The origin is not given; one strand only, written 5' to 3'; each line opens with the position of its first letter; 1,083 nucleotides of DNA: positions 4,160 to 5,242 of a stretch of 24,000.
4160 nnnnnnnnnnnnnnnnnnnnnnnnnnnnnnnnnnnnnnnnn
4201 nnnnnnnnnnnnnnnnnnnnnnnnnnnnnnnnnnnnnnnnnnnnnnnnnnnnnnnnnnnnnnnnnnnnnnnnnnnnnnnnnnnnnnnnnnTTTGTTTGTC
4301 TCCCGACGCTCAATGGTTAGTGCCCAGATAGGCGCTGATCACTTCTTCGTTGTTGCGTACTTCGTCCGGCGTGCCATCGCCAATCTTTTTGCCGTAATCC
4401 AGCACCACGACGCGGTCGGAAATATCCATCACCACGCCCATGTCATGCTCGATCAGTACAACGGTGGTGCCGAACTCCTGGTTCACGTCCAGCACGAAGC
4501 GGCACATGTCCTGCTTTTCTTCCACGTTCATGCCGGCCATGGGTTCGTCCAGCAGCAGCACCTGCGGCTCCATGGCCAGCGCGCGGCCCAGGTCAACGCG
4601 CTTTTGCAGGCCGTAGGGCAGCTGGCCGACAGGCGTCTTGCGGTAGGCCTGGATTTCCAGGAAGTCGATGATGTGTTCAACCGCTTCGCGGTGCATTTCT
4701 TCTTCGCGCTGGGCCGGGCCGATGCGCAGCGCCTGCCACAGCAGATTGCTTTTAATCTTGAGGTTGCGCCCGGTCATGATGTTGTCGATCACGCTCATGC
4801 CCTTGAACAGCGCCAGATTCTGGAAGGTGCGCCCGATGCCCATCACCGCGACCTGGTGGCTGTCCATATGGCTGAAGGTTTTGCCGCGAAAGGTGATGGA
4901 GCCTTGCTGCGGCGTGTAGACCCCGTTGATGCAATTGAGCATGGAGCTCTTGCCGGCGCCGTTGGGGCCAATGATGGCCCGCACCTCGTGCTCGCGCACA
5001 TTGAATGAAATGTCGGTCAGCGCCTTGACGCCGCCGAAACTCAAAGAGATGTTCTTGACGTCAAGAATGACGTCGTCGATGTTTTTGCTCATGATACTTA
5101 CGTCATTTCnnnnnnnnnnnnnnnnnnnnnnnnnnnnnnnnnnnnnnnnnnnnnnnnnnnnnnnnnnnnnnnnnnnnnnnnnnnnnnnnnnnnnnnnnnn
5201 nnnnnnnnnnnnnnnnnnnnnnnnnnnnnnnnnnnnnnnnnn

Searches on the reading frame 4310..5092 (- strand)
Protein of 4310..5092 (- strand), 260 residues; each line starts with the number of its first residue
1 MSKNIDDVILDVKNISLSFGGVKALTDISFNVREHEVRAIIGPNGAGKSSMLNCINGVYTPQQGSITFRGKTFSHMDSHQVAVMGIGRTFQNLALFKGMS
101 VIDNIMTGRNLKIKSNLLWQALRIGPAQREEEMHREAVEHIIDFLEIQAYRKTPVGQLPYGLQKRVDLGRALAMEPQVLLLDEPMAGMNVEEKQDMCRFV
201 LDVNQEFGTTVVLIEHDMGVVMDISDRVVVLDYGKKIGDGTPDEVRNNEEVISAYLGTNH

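Call 7: search_protein_families(library=pfam, proteins=[window:4310-5092:-], max_evalue=0.01)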
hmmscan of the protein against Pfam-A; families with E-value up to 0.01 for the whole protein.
window:4310-5092:- (260 aa): 8 families
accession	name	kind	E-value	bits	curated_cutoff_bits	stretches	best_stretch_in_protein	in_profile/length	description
PF00005.33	ABC_tran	-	7.4e-30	104.8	25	1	25-186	1-137/137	ABC transporter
PF12399.14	BCA_ABC_TP_C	-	2.7e-11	43.2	25.5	1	235-260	1-26/27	Branched-chain amino acid ATP-binding cassette transporter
PF13476.12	AAA_23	-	5.2e-05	24.4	27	1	26-60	13-44/201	AAA domain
PF13304.12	AAA_21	-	0.00015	22.4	27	0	39-56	3-20/304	AAA domain, putative AbiEii toxin, Type IV TA system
PF13555.12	AAA_29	-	0.00015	21.9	27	1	30-67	17-53/61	P-loop containing region of AAA domain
PF02463.25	SMC_N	-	0.00037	20.4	40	1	34-60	23-49/220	RecF/RecN/SMC N terminal domain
PF13514.12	AAA_27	-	0.0012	18.9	22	1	26-56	17-47/206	AAA domain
PF03193.22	RsgA_GTPase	-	0.0097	16.2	30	0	23-62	95-133/174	RsgA GTPase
